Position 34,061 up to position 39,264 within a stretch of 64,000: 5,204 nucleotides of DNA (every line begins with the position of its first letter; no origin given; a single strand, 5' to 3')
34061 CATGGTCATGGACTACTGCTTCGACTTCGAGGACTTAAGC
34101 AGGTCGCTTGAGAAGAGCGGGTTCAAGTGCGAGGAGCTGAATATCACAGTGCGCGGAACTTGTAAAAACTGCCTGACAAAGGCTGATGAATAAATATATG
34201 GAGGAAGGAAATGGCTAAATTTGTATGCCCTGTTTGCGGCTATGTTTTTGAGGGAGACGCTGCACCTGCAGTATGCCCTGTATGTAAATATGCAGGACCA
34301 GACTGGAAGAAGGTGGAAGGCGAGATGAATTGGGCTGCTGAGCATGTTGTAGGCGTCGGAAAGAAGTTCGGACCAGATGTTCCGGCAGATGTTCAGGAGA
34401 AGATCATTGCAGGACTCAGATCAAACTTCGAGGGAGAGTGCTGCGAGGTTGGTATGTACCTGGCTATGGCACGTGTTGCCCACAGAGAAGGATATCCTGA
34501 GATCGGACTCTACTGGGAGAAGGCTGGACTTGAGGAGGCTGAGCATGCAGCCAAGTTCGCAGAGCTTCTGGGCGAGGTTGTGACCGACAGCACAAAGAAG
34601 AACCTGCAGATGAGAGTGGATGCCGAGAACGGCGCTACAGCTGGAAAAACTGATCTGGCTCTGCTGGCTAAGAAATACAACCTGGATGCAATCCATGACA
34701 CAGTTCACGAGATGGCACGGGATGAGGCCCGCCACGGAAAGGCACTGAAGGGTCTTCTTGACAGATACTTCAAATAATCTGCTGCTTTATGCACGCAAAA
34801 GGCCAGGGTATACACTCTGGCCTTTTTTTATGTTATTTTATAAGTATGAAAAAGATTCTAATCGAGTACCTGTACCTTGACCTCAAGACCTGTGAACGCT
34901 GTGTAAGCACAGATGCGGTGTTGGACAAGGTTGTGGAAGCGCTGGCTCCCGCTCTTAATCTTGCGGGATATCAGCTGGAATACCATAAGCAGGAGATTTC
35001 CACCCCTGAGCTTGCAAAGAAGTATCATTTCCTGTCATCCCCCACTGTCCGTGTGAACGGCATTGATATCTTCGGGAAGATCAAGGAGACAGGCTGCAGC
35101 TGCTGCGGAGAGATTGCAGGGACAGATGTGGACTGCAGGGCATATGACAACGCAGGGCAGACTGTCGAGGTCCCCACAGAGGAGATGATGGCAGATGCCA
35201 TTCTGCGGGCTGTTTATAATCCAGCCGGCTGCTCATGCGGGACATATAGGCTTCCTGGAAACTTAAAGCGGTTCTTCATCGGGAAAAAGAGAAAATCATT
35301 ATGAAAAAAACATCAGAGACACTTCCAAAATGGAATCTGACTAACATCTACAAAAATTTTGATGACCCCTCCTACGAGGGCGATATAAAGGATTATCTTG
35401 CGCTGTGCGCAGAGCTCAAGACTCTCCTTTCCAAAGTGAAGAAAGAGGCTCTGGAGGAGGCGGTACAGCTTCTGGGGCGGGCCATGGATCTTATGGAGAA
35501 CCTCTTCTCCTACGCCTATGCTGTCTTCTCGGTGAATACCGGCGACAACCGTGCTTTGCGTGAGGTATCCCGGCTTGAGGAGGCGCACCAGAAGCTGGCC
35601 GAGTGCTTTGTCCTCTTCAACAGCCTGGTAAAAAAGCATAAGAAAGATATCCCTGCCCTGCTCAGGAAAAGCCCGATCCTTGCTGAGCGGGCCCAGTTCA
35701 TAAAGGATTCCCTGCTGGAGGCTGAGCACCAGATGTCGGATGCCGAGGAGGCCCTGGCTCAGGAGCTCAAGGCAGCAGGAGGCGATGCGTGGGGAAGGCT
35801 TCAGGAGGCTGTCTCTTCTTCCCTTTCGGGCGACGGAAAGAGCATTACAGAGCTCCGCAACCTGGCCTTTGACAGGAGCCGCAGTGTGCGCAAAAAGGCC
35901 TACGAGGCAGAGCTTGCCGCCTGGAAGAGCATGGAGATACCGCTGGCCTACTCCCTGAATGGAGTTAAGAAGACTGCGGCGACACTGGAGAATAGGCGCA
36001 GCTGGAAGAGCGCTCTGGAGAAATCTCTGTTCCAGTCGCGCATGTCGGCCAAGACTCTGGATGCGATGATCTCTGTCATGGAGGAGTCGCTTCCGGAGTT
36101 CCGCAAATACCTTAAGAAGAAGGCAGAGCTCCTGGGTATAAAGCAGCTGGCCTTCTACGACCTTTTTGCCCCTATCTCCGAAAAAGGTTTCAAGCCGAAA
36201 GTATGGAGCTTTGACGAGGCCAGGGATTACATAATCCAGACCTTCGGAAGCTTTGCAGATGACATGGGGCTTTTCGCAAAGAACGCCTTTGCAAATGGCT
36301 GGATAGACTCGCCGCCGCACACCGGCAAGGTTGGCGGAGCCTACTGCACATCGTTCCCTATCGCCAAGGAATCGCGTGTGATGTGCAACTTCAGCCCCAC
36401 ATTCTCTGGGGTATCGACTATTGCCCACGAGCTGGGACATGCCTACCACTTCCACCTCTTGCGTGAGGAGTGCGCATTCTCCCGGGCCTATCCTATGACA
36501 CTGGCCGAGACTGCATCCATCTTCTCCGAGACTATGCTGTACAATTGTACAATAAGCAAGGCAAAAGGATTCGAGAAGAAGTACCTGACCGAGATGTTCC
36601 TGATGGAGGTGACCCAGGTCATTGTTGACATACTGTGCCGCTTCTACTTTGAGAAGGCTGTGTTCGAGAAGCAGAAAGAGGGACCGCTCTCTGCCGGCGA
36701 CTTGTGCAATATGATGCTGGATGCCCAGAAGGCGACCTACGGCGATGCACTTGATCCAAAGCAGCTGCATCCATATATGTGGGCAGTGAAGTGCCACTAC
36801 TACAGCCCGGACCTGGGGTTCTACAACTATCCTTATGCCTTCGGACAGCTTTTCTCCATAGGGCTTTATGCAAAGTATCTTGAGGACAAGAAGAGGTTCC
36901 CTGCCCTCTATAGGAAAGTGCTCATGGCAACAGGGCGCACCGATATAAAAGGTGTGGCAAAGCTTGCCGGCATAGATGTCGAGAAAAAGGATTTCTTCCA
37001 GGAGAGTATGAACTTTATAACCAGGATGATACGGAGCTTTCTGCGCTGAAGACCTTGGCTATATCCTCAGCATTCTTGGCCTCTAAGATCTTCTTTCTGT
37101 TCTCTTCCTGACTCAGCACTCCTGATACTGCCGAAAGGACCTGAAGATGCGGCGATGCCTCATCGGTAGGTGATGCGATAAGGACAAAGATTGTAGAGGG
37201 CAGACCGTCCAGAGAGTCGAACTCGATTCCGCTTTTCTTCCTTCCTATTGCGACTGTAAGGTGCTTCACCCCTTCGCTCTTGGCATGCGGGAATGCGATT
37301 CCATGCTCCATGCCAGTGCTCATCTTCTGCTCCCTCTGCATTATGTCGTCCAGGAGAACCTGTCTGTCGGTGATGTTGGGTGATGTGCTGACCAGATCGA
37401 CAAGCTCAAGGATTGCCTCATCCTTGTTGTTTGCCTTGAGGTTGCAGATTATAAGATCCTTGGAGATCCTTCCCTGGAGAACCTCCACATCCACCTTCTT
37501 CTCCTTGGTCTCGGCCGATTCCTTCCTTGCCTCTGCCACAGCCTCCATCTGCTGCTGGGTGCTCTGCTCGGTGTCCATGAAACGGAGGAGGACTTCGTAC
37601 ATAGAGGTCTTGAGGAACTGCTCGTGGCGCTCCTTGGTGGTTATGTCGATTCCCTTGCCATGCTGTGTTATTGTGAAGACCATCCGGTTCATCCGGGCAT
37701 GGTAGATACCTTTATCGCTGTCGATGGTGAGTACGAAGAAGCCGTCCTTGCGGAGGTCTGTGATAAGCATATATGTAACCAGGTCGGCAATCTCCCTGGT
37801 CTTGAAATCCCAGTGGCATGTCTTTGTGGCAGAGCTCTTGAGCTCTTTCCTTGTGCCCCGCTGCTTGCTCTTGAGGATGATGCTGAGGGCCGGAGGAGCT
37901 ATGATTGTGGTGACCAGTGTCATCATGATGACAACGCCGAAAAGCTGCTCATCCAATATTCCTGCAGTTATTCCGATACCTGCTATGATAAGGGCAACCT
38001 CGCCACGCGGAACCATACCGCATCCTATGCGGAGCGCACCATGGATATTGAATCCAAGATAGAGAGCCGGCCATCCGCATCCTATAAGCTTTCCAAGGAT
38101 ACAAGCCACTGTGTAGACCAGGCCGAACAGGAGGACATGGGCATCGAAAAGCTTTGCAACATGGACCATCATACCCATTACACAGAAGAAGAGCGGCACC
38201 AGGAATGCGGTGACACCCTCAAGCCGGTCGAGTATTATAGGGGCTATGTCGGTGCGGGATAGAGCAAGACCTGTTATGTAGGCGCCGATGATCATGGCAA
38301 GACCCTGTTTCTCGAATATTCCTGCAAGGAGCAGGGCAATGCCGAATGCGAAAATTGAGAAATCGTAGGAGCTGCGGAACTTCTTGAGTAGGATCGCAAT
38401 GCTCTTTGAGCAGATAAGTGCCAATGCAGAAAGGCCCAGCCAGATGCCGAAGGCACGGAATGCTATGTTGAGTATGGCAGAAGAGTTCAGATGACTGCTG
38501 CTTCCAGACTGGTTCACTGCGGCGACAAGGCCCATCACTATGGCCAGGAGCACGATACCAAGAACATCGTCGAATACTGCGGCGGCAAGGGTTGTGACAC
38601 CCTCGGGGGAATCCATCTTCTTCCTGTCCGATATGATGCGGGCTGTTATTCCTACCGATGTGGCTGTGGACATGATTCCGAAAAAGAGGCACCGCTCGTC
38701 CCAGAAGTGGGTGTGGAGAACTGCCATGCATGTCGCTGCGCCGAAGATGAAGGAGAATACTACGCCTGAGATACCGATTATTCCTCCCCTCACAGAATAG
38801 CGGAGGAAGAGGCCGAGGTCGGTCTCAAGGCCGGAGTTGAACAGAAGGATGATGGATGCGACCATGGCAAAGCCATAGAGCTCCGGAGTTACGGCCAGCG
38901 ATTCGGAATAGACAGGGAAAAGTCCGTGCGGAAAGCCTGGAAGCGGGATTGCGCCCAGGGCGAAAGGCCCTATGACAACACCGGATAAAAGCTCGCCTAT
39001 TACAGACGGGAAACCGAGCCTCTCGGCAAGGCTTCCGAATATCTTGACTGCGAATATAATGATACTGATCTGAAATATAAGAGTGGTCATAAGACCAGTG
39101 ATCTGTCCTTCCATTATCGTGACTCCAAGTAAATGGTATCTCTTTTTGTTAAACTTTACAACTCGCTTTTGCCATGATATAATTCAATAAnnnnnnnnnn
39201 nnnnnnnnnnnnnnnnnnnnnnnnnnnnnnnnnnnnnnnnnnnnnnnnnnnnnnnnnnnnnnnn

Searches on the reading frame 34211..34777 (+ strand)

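Call 15: search_protein_families(library=pfam, max_evalue=0.000001, proteins=[window:34211-34777:+])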
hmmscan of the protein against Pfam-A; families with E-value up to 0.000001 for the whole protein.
window:34211-34777:+ (188 aa): 2 families
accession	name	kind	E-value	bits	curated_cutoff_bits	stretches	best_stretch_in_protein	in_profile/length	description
PF21349.2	RUBY_RBDX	-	3.3e-10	39.7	26.5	1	4-27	1-24/30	Rubrerythrin, rubredoxin-like domain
PF02915.23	Rubrerythrin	-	9.5e-10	39.4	22.8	1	69-182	3-136/137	Rubrerythrin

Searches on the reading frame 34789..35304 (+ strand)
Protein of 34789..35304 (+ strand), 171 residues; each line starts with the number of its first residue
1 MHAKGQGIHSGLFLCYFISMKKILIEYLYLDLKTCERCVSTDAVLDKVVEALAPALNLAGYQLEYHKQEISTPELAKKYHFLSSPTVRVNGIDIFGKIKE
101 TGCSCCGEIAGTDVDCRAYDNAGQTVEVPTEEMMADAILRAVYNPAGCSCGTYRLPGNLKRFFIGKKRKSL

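Call 15: search_protein_families(library=pfam, max_evalue=0.000001, proteins=[window:34789-35304:+])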
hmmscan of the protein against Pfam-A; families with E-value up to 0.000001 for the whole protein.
window:34789-35304:+ (171 aa): 1 family
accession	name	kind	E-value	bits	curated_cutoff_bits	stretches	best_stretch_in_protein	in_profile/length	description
PF10865.14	DUF2703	-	1.9e-28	99.4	23.6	1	25-138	3-120/120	Domain of unknown function (DUF2703)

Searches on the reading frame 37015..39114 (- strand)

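Call 15: search_protein_families(library=pfam, max_evalue=0.000001, proteins=[window:37015-39114:-])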
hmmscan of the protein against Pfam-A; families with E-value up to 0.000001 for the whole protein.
window:37015-39114:- (699 aa): 2 families
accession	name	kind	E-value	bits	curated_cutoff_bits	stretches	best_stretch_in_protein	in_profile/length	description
PF00999.27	Na_H_Exchanger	-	1.2e-48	166.3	26.2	1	22-415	6-374/375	Sodium/hydrogen exchanger, transmembrane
PF00359.27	PTS_EIIA_2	-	5e-34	117.8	27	1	550-690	3-142/144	Phosphoenolpyruvate-dependent sugar phosphotransferase system, EIIA 2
